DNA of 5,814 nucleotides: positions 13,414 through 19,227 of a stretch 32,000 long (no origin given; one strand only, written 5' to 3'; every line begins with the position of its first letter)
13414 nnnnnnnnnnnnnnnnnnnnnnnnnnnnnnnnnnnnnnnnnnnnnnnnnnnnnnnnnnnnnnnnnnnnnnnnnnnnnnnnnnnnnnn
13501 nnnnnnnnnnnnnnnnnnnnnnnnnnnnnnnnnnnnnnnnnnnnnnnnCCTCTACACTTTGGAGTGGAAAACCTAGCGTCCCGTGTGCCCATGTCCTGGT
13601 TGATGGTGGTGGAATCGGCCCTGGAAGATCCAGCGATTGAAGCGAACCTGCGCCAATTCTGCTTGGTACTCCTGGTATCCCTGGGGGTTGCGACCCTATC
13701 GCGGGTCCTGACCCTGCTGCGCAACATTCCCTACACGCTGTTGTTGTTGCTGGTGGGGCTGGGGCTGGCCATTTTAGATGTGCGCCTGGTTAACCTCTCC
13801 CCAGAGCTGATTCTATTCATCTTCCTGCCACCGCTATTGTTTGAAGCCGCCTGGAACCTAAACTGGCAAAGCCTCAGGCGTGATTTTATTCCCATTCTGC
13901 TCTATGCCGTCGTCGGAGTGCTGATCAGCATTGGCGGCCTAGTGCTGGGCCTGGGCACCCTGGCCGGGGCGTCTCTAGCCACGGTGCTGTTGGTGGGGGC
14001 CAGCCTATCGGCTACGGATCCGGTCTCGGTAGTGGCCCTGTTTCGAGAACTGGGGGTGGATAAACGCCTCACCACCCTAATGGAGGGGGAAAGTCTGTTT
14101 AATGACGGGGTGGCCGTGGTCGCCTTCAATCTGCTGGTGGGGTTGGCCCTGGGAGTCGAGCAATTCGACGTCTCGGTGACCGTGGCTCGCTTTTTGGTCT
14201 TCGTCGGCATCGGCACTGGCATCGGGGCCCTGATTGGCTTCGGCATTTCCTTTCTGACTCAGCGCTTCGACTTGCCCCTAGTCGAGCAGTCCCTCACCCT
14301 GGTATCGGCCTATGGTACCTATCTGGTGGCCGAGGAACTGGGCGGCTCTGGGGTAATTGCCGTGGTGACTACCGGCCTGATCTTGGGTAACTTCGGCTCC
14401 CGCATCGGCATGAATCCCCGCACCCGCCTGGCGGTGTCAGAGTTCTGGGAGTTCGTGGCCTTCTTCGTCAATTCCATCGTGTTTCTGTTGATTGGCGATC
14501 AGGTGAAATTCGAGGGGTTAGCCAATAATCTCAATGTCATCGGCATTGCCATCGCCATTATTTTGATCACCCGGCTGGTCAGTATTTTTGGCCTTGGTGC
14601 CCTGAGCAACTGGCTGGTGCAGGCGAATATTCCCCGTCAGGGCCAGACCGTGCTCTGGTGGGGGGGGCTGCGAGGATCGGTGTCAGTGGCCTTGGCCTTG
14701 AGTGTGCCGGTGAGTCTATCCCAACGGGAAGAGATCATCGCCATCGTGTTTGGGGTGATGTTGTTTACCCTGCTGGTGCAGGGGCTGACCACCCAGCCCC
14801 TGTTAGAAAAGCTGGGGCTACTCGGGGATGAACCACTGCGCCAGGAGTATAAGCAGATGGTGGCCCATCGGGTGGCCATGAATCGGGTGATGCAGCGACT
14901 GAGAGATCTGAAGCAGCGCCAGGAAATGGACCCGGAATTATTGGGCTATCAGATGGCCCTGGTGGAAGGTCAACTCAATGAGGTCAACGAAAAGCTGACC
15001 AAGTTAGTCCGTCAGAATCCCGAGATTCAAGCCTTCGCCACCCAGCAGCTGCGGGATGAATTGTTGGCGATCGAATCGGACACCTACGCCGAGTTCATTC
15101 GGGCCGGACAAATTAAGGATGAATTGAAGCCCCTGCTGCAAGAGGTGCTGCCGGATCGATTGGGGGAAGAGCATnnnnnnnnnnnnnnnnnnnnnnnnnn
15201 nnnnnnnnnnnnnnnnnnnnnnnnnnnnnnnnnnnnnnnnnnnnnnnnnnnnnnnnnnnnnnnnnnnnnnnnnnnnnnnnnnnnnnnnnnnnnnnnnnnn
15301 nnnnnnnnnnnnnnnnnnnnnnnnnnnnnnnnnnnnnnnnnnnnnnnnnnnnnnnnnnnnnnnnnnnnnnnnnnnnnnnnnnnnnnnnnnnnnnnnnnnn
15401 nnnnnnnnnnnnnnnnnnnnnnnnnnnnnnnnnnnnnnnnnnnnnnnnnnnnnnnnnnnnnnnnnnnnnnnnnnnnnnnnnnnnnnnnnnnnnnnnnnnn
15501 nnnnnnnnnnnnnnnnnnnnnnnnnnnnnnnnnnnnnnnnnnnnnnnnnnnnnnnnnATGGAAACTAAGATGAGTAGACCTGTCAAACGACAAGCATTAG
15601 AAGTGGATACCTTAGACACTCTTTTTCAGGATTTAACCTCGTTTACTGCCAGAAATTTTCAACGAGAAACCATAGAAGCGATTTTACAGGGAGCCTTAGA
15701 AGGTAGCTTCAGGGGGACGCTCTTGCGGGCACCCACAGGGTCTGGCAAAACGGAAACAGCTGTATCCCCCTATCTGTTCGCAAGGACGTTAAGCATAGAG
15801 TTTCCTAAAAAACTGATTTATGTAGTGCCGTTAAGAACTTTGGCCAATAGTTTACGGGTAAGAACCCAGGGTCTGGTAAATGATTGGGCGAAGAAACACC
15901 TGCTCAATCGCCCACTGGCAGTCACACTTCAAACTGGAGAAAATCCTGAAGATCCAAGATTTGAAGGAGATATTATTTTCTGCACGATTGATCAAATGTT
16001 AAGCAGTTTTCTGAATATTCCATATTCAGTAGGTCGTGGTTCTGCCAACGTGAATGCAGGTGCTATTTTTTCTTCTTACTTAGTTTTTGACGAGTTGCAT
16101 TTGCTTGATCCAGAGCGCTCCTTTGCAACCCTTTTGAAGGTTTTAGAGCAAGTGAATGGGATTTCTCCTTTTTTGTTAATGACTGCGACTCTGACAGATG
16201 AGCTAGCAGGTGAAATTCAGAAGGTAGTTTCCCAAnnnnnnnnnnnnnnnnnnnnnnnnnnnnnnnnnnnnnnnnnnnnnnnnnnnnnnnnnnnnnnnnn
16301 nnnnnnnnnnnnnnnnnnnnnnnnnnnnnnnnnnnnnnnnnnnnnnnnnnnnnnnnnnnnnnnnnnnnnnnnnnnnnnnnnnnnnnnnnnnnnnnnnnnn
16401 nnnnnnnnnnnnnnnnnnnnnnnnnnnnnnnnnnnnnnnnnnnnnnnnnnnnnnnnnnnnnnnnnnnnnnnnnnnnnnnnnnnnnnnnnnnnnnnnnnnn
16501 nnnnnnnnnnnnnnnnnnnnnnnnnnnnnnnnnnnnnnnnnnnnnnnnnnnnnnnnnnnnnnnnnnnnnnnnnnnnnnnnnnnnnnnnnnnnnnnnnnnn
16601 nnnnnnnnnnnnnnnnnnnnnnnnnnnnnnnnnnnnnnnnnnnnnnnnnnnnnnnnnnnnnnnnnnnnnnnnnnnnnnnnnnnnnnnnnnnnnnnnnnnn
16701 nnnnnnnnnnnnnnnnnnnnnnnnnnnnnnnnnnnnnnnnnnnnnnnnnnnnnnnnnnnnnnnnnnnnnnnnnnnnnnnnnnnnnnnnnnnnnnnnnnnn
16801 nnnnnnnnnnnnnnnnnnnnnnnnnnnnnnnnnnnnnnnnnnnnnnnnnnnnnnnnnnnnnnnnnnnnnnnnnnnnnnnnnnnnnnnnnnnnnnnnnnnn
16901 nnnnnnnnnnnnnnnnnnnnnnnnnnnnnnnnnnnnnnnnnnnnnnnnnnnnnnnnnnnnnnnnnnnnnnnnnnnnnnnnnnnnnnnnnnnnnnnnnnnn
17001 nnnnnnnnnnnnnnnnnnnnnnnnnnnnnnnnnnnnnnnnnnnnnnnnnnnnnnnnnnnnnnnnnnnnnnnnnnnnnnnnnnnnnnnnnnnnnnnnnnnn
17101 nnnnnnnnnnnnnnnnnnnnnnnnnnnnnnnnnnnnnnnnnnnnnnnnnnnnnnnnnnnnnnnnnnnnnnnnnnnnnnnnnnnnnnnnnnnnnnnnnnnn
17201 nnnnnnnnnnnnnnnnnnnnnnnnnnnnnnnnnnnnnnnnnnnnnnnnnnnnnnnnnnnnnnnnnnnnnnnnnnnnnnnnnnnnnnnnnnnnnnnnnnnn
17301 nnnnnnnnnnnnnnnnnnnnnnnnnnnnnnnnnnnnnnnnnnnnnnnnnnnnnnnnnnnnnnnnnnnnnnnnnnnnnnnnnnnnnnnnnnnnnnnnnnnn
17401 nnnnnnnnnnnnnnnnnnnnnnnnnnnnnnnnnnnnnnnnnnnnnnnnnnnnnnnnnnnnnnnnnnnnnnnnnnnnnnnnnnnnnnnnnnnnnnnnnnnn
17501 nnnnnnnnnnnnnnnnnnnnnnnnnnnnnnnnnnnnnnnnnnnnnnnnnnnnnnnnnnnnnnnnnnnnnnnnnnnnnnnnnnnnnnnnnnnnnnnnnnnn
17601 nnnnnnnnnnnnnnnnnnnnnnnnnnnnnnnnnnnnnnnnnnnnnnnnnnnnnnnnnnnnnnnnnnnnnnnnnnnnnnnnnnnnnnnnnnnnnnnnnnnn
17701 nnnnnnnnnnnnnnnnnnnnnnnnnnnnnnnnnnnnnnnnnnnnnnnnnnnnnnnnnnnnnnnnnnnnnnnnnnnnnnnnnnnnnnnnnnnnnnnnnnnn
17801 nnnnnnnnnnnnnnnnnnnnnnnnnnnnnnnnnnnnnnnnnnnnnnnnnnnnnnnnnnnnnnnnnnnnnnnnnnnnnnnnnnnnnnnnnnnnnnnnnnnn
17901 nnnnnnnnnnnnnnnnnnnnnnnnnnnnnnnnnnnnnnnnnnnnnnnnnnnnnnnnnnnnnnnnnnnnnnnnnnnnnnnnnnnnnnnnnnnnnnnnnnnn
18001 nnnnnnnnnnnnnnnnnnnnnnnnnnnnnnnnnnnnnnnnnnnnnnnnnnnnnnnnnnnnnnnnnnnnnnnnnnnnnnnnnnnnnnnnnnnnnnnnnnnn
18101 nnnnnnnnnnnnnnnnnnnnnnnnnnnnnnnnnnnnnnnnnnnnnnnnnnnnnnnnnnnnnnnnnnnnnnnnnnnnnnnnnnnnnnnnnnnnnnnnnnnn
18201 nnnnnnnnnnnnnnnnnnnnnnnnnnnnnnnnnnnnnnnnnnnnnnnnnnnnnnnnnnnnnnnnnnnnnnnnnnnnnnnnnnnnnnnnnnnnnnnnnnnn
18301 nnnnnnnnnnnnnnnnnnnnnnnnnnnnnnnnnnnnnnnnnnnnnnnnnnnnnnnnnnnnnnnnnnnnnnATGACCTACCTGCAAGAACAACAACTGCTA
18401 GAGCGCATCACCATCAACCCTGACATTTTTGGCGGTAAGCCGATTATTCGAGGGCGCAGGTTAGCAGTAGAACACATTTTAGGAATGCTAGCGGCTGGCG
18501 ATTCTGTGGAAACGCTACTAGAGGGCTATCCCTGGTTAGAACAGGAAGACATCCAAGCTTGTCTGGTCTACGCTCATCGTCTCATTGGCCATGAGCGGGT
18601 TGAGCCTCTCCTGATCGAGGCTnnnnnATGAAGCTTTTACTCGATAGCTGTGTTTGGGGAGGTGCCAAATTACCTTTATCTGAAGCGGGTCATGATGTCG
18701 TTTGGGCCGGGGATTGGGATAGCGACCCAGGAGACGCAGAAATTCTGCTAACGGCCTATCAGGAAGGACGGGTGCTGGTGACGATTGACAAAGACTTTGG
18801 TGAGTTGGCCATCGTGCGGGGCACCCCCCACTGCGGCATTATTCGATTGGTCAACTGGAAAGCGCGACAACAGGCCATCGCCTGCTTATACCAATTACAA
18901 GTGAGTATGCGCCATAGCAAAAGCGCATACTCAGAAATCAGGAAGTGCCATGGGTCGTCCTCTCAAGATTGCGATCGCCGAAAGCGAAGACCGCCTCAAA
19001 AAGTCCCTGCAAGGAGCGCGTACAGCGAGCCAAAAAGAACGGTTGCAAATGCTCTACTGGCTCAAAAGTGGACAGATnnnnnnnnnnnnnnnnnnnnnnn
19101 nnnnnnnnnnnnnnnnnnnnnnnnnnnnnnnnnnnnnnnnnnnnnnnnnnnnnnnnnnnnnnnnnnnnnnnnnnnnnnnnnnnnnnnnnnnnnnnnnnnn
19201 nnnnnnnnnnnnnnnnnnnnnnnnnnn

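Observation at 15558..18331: Orphan second Cas3 (helicase + C-terminal HD nuclease), split at an ATGA overlap exactly between the two RecA lobes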

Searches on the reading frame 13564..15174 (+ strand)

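Call 7: search_protein_families(library=pfam, proteins=[window:13564-15174:+], max_evalue=0.001)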
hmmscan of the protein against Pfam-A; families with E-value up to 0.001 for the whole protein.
window:13564-15174:+ (537 aa): 1 family
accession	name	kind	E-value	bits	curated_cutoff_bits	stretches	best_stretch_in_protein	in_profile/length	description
PF00999.27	Na_H_Exchanger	-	1e-67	229.1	26.2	1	43-416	4-375/375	Sodium/hydrogen exchanger, transmembrane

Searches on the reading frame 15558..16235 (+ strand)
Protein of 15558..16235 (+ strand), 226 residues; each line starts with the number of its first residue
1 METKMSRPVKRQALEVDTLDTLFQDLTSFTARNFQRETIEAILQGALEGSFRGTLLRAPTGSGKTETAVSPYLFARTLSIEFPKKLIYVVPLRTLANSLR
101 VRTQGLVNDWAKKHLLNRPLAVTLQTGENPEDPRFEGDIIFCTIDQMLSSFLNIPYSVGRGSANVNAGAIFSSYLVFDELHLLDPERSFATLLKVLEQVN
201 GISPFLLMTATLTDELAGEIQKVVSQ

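Call 4: search_protein_families(library=pfam, proteins=[window:15558-16235:+], max_evalue=0.1)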
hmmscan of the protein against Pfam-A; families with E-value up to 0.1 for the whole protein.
window:15558-16235:+ (226 aa): 3 families
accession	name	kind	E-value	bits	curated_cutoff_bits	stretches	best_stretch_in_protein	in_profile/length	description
PF00270.35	DEAD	-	4.6e-16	59.4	26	1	33-215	2-163/167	DEAD/DEAH box helicase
PF04851.21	ResIII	-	6.3e-10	39.6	22.5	1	30-212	3-162/164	Type III restriction enzyme, res subunit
PF13191.12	AAA_16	-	0.0063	17.5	32.6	1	29-185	2-146/167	AAA ATPase domain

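Call 5: search_protein_families(library=ncbifam, proteins=[window:15558-16235:+], max_evalue=0.1)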
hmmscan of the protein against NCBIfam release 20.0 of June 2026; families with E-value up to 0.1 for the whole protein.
window:15558-16235:+ (226 aa): 17 families
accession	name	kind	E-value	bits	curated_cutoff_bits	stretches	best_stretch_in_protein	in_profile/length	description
TIGR02621.3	cas3_GSU0051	exception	2.1e-20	73.1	400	1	20-216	3-216/854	type I-G CRISPR-associated helicase/endonuclease Cas3g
TIGR01587.1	cas3_core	equivalog_domain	1.1e-19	70.8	102.45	1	54-223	2-176/358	CRISPR-associated helicase Cas3'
TIGR04121.1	DEXH_lig_assoc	equivalog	2.9e-08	31.9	850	1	27-132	10-105/804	ligase-associated DNA damage response DEXH box helicase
NF007248.0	PRK09694.1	equivalog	7e-08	30.9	569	2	54-105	304-353/878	CRISPR-associated helicase/endonuclease Cas3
NF040935.1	helicase_Hel308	equivalog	0.00056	18.2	1200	1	37-149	30-130/704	ATP-dependent DNA helicase Hel308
NF002654.0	PRK02362.1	equivalog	0.00063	18.2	887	1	40-202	30-168/739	ATP-dependent DNA helicase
NF008521.0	PRK11448.1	equivalog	0.00072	17.7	729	1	27-96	410-476/1123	type I restriction-modification system endonuclease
NF001308.0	PRK00254.1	equivalog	0.0011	17.3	1216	1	38-214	28-181/720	ATP-dependent DNA helicase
NF010338.0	PRK13767.1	equivalog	0.0013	17.1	849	1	33-101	36-103/877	ATP-dependent helicase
TIGR03158.1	cas3_cyano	exception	0.0014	17.8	69.1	0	172-223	146-202/357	type I-D CRISPR-associated helicase Cas3'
NF041063.1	DpdF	equivalog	0.0035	16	550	1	13-109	124-212/813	protein DpdF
NF041067.1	DpdJ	equivalog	0.02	12.5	800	1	11-66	129-185/1482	protein DpdJ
NF004070.0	PRK05580.2-2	equivalog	0.021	13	921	1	27-67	193-233/729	primosomal protein N'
NF002251.0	PRK01172.1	equivalog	0.026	12.8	891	1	27-204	19-168/674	ATP-dependent DNA helicase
TIGR04095.1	dnd_restrict_1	equivalog_domain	0.032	13.2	600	1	28-96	6-67/451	DNA phosphorothioation system restriction enzyme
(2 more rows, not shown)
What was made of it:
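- Closest known: Type I-G. Same: TIGR02621 is the best-scoring NCBIfam model for both ORFs (call 5).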

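Call 6: search_protein_families(library=padloc, proteins=[window:15558-16235:+], max_evalue=0.01)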
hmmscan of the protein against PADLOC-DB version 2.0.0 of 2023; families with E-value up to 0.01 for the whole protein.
window:15558-16235:+ (226 aa): 29 families (the best 25 are shown)
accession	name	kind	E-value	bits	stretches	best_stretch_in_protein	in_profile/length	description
PDLC01710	Cas3a1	-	2e-22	77.5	2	140-222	320-395/745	Cas3_1_CAS-I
PDLC01252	Cas3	-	7.1e-21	73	1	54-222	2-163/324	CAS-I; effector_G3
PDLC00938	Cas3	-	3e-20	70.8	1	54-223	2-176/358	CRISPR-associated helicase Cas3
PDLC01770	Cas3g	-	1.7e-17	61.2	1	51-216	26-195/733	-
PDLC01762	Cas3b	-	9.1e-15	52.3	1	50-221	239-408/692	-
PDLC01761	Cas3b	-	4.1e-14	50.2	2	143-224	331-406/705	-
PDLC02080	Cas3b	-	1.5e-13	48.1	1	136-224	355-435/709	-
PDLC01769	Cas3g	-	7.8e-12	42.6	1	13-194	2-195/836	-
PDLC01767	Cas3e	-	3.3e-11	40.4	1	13-219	172-374/680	-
PDLC01309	Cas3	-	1.1e-10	38.5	1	20-211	4-182/710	CAS-I-U; effector_G3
PDLC01757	Cas3b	-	2.7e-10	37.4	1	53-221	206-365/676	-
PDLC00939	Cas3g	-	1.6e-09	34.4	2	20-96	5-81/864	"CRISPR-associated helicase Cas3, subtype Dpsyc"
PDLC02503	BrxHI|BrxHII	-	4.1e-08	30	1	29-105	23-93/698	BrxHI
PDLC01196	Cas3d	-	3.2e-06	24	1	49-216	27-179/594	CAS-I-D; effector_G3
PDLC01323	Cas3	-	1.2e-05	23.2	1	56-226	17-171/294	CAS-I-D; effector_G3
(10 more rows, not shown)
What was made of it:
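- Profile results are in calls 4-6.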

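Call 61: find_homologous_proteins(query=window:15558-16235:+, max_evalue=1e-10)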
Query window:15558-16235:+ (226 aa): 200 proteins with E <= 1e-10 among 1160 candidates; the best 120 are listed.
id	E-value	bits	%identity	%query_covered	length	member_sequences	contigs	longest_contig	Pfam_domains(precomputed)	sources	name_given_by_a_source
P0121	6.9e-139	478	100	98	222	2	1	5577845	PF00270.36,PF04851.22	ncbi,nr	ncbi:DEAD/DEAH box helicase [Halomicronema hongdechloris]|nr:DEAD/DEAH box helicase [Halomicronema h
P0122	1.4e-105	370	83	92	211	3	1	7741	PF00270.36,PF04851.22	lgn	-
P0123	2.2e-104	366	81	92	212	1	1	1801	PF00270.36,PF04851.22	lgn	-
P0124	7.4e-102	357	82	91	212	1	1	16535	PF00270.36,PF04851.22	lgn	-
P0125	3.5e-93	329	75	90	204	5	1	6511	PF00270.36,PF04851.22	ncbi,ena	-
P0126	6.4e-93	328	76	92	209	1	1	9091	PF00270.36,PF04851.22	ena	-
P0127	8.4e-93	328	76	92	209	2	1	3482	PF00270.36,PF04851.22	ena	-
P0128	1.3e-92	327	74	92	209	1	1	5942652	PF00270.36,PF04851.22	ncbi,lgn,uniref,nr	ncbi:DEAD/DEAH box helicase [Gloeothece citriformis]|uniref:DEAD/DEAH box helicase n=1 Tax=Gloeothec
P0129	2.3e-91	323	74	92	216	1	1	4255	PF00270.36,PF04851.22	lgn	-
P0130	2.8e-91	323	73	92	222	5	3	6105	PF00270.36,PF04851.22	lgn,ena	-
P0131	3.4e-91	323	73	93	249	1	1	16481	PF00270.36,PF04851.22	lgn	-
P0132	6.6e-91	322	75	90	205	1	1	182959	PF00270.36,PF04851.22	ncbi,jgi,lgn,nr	ncbi:MAG: DEAD/DEAH box helicase [Calothrix sp. FI2-JRJ7]|jgi:CRISPR/Cas system-associated endonucle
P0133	8.9e-91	321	73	92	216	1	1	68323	PF00270.36,PF04851.22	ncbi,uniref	ncbi:DEAD/DEAH box helicase [Scytonema sp. NUACC26]|uniref:DEAD/DEAH box helicase n=1 Tax=Scytonema 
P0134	1.7e-90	320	74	92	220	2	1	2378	PF00270.36,PF04851.22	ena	-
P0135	4.0e-90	319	74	91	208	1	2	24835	PF00270.36,PF04851.22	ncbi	ncbi:MAG: DEAD/DEAH box helicase family protein [Nostoc sp.]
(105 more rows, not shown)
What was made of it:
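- More than 100 stand-alone 200-225 aa RecA1 proteins were called independently in public annotations (call 61).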

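Call 62: find_encoding_contigs(protein=P0121, flank=10000, max_places=3)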
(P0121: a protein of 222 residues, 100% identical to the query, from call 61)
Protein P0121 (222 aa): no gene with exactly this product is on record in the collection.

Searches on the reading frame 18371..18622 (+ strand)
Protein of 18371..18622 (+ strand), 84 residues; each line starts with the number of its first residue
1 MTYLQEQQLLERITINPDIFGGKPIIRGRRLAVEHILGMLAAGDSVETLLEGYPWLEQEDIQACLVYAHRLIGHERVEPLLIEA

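Call 6: search_protein_families(library=padloc, proteins=[window:18371-18622:+], max_evalue=0.01)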
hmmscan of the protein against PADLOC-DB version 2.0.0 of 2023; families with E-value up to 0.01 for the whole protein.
window:18371-18622:+ (84 aa): 0 families

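Call 7: search_protein_families(library=pfam, proteins=[window:18371-18622:+], max_evalue=0.001)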
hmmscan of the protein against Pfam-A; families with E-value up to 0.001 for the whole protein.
window:18371-18622:+ (84 aa): 1 family
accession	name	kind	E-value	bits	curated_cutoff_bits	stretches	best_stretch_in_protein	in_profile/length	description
PF04255.20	DUF433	-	2.7e-24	85.2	23.6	1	13-68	1-56/56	Protein of unknown function (DUF433)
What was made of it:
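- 18371..18625 (+): DUF433 protein, the putative antitoxin of a TA pair inserted after cas3. Call 7 (PF04255, 2.7e-24).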

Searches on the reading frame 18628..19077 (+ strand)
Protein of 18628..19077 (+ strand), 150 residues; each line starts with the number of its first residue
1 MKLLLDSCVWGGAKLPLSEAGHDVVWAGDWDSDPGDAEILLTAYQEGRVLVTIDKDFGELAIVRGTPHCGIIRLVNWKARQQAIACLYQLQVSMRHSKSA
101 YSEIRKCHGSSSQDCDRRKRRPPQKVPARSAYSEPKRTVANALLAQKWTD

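Call 6: search_protein_families(library=padloc, proteins=[window:18628-19077:+], max_evalue=0.01)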
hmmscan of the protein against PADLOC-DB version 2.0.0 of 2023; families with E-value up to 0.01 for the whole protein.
window:18628-19077:+ (150 aa): 0 families

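Call 7: search_protein_families(library=pfam, proteins=[window:18628-19077:+], max_evalue=0.001)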
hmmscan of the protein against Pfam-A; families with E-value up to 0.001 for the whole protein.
window:18628-19077:+ (150 aa): 1 family
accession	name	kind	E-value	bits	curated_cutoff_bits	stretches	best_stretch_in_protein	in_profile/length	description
PF18480.7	DUF5615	-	1.1e-14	54.6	23.8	1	1-89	1-89/110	Domain of unknown function (DUF5615)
